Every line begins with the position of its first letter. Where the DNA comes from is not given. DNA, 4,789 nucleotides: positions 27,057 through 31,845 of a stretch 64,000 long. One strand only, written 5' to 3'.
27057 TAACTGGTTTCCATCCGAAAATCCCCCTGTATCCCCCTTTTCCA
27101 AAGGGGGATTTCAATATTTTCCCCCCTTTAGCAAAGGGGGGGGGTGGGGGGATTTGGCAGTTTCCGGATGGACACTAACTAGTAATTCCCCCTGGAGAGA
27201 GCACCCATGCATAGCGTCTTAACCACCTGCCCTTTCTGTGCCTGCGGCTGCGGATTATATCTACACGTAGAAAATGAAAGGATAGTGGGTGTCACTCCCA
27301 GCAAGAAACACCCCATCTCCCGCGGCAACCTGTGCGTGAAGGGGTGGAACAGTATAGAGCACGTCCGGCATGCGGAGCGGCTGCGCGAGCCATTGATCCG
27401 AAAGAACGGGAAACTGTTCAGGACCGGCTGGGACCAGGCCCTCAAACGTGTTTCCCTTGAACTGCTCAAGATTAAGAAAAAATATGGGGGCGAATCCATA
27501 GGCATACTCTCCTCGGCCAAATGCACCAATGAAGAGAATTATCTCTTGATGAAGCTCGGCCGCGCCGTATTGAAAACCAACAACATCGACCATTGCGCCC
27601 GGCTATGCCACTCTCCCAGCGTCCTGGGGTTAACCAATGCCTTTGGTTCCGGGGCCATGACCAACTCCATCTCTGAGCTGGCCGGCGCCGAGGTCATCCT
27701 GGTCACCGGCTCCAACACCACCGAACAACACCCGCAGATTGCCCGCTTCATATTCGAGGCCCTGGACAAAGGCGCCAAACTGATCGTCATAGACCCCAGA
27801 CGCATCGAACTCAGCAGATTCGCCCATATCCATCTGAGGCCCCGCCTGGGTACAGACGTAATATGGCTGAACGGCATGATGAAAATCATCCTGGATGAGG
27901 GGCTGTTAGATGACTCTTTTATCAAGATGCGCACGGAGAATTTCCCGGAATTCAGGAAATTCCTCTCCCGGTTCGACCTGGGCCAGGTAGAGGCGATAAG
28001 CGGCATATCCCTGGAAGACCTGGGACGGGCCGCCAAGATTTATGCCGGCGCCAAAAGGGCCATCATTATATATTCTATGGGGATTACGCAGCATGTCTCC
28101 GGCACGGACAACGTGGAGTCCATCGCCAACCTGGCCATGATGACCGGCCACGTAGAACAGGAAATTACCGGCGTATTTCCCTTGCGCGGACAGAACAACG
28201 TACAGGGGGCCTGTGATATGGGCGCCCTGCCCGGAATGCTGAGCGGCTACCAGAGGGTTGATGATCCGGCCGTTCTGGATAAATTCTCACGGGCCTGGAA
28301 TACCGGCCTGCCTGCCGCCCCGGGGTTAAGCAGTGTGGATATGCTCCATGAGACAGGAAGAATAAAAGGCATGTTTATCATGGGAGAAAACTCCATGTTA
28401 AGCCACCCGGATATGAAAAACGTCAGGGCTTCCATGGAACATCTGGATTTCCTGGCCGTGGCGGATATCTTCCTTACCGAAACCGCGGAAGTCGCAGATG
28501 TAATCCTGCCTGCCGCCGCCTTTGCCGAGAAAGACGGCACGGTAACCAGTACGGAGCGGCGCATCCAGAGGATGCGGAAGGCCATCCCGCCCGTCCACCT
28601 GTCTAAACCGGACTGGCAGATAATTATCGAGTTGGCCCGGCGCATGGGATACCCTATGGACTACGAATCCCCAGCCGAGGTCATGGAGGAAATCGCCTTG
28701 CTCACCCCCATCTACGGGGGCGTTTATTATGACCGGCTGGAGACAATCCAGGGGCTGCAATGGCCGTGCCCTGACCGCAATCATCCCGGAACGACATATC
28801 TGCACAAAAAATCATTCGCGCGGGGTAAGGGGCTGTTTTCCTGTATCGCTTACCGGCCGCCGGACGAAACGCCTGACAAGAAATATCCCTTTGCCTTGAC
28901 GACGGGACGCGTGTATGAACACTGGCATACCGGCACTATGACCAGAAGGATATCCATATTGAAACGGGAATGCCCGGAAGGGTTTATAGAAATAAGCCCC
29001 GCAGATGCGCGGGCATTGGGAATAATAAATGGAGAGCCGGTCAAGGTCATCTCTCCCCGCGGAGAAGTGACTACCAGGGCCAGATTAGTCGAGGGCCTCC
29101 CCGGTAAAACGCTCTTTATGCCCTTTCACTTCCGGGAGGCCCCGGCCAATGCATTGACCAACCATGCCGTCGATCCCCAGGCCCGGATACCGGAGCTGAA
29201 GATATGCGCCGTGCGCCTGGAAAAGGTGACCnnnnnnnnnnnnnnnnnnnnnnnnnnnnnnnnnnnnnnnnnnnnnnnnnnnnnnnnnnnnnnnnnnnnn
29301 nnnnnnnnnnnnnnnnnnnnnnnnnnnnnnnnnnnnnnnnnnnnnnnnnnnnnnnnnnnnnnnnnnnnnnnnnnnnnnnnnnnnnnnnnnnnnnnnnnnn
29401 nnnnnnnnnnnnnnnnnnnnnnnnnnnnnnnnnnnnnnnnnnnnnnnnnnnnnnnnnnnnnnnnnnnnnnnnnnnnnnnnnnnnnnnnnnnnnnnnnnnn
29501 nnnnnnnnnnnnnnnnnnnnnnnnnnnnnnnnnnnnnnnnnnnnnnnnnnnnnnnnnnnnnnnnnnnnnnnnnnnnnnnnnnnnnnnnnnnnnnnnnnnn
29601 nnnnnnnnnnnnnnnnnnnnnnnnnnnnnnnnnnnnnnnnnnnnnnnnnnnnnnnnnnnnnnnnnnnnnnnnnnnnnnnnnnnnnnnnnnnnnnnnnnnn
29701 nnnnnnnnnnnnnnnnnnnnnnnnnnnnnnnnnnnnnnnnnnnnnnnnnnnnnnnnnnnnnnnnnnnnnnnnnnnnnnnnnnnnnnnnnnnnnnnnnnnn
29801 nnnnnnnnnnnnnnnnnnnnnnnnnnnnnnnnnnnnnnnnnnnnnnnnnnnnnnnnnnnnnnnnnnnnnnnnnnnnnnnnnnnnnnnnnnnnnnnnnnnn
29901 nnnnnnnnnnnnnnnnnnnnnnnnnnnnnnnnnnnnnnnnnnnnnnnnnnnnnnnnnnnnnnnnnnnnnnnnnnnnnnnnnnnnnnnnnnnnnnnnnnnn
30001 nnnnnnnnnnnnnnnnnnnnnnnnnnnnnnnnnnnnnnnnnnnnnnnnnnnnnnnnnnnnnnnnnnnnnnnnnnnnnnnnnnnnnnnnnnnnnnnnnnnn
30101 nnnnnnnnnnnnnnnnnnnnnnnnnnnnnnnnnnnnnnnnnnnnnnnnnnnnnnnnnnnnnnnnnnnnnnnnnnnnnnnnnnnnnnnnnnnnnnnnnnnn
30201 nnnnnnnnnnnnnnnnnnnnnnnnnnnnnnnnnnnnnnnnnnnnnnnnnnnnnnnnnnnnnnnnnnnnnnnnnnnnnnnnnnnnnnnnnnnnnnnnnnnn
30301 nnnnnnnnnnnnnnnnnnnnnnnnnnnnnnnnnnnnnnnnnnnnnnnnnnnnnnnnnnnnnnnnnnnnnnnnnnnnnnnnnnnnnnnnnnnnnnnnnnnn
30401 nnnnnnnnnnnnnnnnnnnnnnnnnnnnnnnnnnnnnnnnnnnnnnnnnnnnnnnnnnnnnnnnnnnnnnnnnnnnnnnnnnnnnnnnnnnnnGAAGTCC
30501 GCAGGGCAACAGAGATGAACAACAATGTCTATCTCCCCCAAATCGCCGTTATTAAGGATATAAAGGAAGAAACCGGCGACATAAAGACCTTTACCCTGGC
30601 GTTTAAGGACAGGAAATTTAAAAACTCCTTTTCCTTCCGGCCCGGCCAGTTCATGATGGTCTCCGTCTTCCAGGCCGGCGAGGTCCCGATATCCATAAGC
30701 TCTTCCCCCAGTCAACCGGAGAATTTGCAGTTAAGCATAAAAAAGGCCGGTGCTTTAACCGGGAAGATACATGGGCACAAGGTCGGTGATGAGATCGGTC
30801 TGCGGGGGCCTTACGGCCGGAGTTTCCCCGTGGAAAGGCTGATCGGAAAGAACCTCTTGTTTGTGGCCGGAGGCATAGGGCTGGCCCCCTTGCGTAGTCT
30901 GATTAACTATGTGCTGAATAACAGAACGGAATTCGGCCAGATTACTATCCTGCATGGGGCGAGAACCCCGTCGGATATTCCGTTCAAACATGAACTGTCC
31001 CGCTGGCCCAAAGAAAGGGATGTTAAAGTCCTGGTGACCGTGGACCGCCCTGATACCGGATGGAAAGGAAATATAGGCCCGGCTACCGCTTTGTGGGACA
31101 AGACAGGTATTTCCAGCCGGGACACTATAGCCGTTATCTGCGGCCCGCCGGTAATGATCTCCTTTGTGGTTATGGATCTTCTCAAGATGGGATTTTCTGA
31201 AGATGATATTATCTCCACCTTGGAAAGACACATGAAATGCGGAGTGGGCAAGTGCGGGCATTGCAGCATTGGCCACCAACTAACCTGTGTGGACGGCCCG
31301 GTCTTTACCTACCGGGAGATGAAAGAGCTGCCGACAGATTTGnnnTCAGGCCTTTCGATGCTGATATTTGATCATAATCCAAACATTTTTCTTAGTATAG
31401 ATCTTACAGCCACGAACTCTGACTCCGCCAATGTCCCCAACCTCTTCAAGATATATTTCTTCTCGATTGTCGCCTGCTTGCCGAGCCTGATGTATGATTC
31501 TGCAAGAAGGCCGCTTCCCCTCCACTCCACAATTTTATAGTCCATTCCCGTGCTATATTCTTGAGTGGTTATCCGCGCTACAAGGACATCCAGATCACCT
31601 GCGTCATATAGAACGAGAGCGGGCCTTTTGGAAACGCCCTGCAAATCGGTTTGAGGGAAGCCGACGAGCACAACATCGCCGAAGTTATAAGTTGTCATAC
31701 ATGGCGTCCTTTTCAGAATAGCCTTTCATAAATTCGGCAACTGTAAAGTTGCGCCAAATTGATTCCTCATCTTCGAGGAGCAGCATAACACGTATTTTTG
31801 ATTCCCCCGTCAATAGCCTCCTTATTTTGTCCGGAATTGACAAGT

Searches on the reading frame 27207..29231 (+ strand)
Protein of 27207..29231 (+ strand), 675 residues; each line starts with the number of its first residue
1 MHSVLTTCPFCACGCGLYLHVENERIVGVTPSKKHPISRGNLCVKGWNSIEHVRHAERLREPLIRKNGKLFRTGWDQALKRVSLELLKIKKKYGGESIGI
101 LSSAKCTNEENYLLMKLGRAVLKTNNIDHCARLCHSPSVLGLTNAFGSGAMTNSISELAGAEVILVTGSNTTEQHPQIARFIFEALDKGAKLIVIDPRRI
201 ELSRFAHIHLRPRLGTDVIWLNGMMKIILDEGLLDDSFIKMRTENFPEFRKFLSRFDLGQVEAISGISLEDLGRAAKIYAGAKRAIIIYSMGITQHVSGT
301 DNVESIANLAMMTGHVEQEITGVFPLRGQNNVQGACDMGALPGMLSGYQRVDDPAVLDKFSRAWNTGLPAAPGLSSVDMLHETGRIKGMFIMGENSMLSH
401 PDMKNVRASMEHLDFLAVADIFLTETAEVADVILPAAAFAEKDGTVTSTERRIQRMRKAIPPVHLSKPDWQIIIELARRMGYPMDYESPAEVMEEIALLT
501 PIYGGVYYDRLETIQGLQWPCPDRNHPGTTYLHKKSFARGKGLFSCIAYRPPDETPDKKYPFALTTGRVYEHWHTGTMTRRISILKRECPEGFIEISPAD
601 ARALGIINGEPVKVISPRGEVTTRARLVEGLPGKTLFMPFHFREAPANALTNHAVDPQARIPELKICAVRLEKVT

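Call 3: search_protein_families(library=pfam, proteins=[window:27207-29231:+], max_evalue=1)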
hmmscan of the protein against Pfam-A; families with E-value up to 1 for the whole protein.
window:27207-29231:+ (675 aa): 3 families
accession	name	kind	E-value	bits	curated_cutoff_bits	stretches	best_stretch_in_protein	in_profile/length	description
PF00384.28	Molybdopterin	-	2.7e-73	247.5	24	1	58-478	1-352/353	Molybdopterin oxidoreductase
PF01568.27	Molydop_binding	-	3.2e-30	104.8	26.8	1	562-668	1-110/110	Molydopterin dinucleotide binding domain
PF04879.21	Molybdop_Fe4S4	-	1.8e-17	63.5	22.7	1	1-54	1-54/55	Molybdopterin oxidoreductase Fe4S4 domain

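Call 4: search_protein_families(library=ncbifam, proteins=[window:27207-29231:+], max_evalue=1)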
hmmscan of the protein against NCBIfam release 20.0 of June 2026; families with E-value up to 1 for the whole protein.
window:27207-29231:+ (675 aa): 30 families (the best 25 are shown)
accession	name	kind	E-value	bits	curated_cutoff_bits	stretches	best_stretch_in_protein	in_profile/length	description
TIGR01591.1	Fdh-alpha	equivalog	2.8e-239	795.7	666.25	1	6-670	1-671/672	formate dehydrogenase subunit alpha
NF047855.1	AssmNtatRedNasC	equivalog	2.5e-161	538.4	1100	1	6-672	23-707/708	assimilatory nitrate reductase catalytic subunit NasC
NF041323.1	Nitr_red_NasA_Halo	equivalog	7.3e-103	345.3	1000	1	11-672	3-673/673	assimilatory nitrate reductase NasA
NF010055.0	PRK13532.1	equivalog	2.9e-87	293.7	904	3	7-243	46-291/830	nitrate reductase catalytic subunit NapA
TIGR01706.1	NAPA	equivalog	3.6e-84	283.6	930.55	3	244-480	326-571/830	periplasmic nitrate reductase subunit alpha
TIGR01553.1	formate-DH-alph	equivalog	1.7e-83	281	814.2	4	6-244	47-305/1009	formate dehydrogenase-N subunit alpha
TIGR01701.1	Fdhalpha-like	subfamily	5.6e-80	269.5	582.15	1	52-672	93-742/744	FdhF/YdeP family oxidoreductase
NF041513.1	formate_DH_Act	exception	2.1e-78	264.2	1400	4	6-240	45-292/1067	formate dehydrogenase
NF012032.0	PRK15488.1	equivalog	4.9e-49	167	694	2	4-485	44-532/759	thiosulfate reductase PhsA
TIGR01973.1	NuoG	equivalog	2.7e-45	155.3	470.05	1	2-475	213-605/606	NADH-quinone oxidoreductase subunit NuoG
TIGR02693.1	arsenite_ox_L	equivalog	2e-42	145.2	359.05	3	27-328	79-419/806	arsenate reductase (azurin) large subunit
NF005895.0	PRK07860.1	equivalog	1.1e-40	139.5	802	2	3-501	236-679/811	NADH-quinone oxidoreductase subunit G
TIGR03479.1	DMSO_red_II_alp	subfamily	1.1e-39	136.2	984.75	4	42-243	104-307/913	molybdopterin-dependent oxidoreductase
NF007406.0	PRK09939.1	equivalog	2.3e-39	135.2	1473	1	73-415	125-485/759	acid resistance putative oxidoreductase YdeP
TIGR02166.1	dmsA_ynfE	subfamily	2.8e-35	121.6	777.7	3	11-240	53-296/794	DMSO/selenate family reductase complex A subunit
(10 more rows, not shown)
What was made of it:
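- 27207..29234 (+): fdhA: cytoplasmic molybdo/tungstopterin formate dehydrogenase catalytic subunit, Cys type (ARLCHS). TIGR01591 scores 795.7 bits against a cut-off of 666.25, with Pfam Molybdop_Fe4S4, Molybdopterin and Molydop_binding (calls 3, 4).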

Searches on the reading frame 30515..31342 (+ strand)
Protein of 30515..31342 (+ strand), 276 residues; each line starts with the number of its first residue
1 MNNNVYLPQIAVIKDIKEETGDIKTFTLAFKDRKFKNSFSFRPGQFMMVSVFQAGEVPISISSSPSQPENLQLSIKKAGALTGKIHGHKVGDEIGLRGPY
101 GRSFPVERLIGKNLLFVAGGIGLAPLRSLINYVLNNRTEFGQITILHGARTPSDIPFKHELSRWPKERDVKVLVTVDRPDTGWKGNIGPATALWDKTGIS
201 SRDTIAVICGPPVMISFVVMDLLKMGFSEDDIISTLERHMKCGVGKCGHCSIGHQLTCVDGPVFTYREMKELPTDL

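Call 3: search_protein_families(library=pfam, proteins=[window:30515-31342:+], max_evalue=1)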
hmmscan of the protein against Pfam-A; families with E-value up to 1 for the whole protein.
window:30515-31342:+ (276 aa): 6 families
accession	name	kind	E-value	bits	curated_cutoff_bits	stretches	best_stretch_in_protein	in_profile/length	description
PF00175.26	NAD_binding_1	-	6.1e-17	62.7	22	1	116-218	1-107/109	Oxidoreductase NAD-binding domain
PF10418.14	DHODB_Fe-S_bind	-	2.7e-10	40.3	23.9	1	237-269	1-40/41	Iron-sulfur cluster binding domain of dihydroorotate dehydrogenase B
PF00970.30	FAD_binding_6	-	3.1e-05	24.7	21.1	1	14-102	5-96/99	Oxidoreductase FAD-binding domain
PF08022.18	FAD_binding_8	-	0.00072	20.1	22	1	29-87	18-80/109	FAD-binding domain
PF08030.17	NAD_binding_6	-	0.012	16.1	22.2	1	112-139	2-33/156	Ferric reductase NAD binding domain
PF19761.4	DUF6248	-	0.085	13.2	26.7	1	235-260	42-67/155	Family of unknown function (DUF6248)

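Call 4: search_protein_families(library=ncbifam, proteins=[window:30515-31342:+], max_evalue=1)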
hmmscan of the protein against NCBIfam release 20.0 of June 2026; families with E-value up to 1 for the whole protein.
window:30515-31342:+ (276 aa): 26 families (the best 25 are shown)
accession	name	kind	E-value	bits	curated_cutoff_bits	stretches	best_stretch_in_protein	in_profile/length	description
NF006220.0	PRK08345.1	subfamily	4.6e-74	249.3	395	1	2-268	4-286/294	cytochrome-c3 hydrogenase subunit gamma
TIGR02911.1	sulfite_red_B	equivalog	2.5e-64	216.9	288.6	1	4-272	1-259/261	anaerobic sulfite reductase subunit AsrB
NF040830.1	sulfhyd_ShyC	equivalog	2e-62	211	600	1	6-268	4-280/288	NAD(P)-dependent hydrogenase/sulfhydrogenase 2 subunit gamma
NF040835.1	sulfhyd_HydG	equivalog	1.2e-60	205.2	650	1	3-271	12-286/292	NADPH-dependent hydrogenase/sulfhydrogenase 1 subunit gamma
NF000796.0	PRK00054.1-1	equivalog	2.7e-50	171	224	1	8-270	3-236/254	dihydroorotate dehydrogenase electron transfer subunit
NF000798.0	PRK00054.1-3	equivalog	3.4e-24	85.8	219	1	34-268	24-241/244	dihydroorotate dehydrogenase electron transfer subunit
NF009414.0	PRK12778.1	equivalog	1.9e-19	69.4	1103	1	40-265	27-244/752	bifunctional dihydroorotate dehydrogenase B NAD binding subunit/NADPH-dependent glutamate synthase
NF004862.0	PRK06222.1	subfamily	2.2e-19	70.1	220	1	40-265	27-244/281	sulfide/dihydroorotate dehydrogenase-like FAD/NAD-binding protein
NF000799.0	PRK00054.1-4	equivalog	3.1e-19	69.1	314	1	42-268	34-255/258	dihydroorotate dehydrogenase electron transfer subunit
NF058606.1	GlBtMonoRdsGbcB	equivalog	5.7e-19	68.2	500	1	14-219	20-229/362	glycine betaine monooxygenase reductase subunit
NF045803.1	MethMoxFADbindMmoC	equivalog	1.4e-16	60.2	500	1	23-233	121-336/343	aromatic/alkene monooxygenase hydroxylase FAD-binding subunit MmoC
NF040810.1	BenC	equivalog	7e-16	58.3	430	1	25-226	119-319/333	benzoate 1,2-dioxygenase electron transfer component BenC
NF007964.0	PRK10684.1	equivalog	9.3e-16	57.7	383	1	12-233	13-233/333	NADH oxidoreductase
NF009805.0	PRK13289.1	equivalog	1.5e-15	57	432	1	13-232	159-387/399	NO-inducible flavohemoprotein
NF005963.0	PRK08051.1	equivalog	4e-15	55.8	230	1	36-191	26-183/233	NAD(P)H-flavin reductase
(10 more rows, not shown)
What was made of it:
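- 30515..31345 (+): Gamma subunit: HydG/AsrB-like FAD, NAD(P) and [2Fe-2S] protein. NF006220 scores 249 bits and TIGR02911 217 bits, both below their cut-offs (calls 3, 4).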

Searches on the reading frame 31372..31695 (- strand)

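Call 20: search_protein_families(library=pfam, proteins=[window:31372-31695:-], max_evalue=0.001)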
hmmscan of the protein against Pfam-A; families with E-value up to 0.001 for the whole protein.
window:31372-31695:- (107 aa): 1 family
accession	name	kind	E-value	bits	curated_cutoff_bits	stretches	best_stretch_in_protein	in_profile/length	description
PF02452.23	PemK_toxin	-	6.7e-11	42.8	23.1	1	6-105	3-109/109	PemK-like, MazF-like toxin of type II toxin-antitoxin system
